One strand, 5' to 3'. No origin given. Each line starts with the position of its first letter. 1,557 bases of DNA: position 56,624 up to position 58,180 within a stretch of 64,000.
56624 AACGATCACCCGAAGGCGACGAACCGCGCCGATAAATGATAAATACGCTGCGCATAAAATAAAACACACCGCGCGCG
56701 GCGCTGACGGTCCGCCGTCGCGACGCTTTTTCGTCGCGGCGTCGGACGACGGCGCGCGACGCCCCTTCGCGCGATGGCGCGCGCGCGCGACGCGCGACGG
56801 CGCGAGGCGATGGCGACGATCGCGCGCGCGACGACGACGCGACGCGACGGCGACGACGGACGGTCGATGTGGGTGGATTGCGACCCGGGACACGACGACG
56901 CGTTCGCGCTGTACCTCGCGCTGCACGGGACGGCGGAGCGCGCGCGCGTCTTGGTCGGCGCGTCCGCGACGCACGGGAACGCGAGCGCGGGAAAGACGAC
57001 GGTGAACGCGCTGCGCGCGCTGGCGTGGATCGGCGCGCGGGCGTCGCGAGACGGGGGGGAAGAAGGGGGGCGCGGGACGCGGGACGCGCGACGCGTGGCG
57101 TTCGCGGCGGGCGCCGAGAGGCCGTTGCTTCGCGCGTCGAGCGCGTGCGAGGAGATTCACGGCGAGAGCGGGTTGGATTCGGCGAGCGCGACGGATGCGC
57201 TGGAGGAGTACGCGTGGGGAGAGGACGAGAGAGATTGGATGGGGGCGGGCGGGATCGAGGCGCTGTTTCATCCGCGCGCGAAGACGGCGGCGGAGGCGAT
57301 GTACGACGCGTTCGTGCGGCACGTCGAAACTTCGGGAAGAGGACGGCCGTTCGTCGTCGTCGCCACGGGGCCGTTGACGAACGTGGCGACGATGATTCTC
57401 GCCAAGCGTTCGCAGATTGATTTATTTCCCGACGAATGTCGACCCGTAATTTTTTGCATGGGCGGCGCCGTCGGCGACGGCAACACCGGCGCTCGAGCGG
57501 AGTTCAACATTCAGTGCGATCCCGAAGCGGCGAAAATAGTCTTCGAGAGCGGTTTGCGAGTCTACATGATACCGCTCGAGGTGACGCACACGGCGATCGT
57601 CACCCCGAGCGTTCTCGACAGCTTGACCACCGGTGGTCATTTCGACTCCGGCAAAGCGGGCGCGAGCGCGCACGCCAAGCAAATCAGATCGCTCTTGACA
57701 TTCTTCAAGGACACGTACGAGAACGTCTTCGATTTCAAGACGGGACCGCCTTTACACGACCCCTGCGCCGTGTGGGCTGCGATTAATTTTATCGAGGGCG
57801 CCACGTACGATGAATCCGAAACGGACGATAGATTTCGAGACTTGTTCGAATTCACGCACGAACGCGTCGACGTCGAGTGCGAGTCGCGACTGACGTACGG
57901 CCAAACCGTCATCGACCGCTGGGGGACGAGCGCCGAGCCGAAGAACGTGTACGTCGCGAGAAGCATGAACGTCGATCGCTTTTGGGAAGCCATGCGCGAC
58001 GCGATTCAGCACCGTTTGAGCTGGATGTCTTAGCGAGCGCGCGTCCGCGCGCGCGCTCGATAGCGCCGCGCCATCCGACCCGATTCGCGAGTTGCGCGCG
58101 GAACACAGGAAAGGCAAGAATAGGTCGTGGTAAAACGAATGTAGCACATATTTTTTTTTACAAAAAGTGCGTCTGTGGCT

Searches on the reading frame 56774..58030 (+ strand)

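Call 3: search_protein_families(library=pfam, proteins=[window:56774-58030:+], max_evalue=1)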
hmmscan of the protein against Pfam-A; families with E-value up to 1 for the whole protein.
window:56774-58030:+ (419 aa): 1 family
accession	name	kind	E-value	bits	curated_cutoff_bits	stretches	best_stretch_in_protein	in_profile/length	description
PF01156.24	IU_nuc_hydro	-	8.7e-73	246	34.2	1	32-405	1-297/297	Inosine-uridine preferring nucleoside hydrolase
